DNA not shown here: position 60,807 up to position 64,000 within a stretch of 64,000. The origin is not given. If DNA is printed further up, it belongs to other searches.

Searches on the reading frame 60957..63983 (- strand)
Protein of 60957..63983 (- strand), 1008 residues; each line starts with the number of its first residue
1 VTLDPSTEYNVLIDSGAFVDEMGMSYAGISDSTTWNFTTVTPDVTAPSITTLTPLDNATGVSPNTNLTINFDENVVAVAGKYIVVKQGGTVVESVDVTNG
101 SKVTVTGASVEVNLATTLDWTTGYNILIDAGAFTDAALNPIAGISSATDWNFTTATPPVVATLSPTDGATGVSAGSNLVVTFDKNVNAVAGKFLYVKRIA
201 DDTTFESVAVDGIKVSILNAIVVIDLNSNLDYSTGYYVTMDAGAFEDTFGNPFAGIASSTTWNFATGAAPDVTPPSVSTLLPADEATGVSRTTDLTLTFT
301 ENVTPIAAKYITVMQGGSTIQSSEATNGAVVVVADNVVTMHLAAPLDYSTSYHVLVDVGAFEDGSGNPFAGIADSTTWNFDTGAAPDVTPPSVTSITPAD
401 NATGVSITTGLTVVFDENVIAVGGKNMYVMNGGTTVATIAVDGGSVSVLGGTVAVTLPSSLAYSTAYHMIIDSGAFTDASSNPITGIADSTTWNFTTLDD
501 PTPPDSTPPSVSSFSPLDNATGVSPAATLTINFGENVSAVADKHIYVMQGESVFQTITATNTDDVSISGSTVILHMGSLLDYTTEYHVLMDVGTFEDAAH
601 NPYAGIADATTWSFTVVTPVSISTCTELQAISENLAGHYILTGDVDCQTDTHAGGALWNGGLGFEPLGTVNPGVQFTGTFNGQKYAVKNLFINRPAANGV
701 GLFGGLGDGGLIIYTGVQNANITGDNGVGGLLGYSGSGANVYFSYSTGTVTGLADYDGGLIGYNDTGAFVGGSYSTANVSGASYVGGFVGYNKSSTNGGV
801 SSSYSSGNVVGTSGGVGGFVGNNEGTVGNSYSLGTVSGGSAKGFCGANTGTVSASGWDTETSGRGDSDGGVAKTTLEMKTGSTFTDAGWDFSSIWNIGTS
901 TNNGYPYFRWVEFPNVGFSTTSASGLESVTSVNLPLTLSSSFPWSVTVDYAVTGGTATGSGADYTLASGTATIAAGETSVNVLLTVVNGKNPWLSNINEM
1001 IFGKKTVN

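Call 66: search_protein_families(library=pfam, proteins=[window:60957-63983:-])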
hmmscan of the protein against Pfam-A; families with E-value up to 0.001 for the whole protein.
window:60957-63983:- (1008 aa): 3 families
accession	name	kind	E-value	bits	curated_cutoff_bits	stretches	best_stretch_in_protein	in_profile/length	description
PF13205.12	Big_5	-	5.2e-73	242.9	23.6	5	387-497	1-105/105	Bacterial Ig-like domain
PF04234.18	CopC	-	1e-10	42.9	23.3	0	281-355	8-77/92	CopC domain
PF03160.20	Calx-beta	-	0.00015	22.2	27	1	915-988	7-80/119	Calx-beta domain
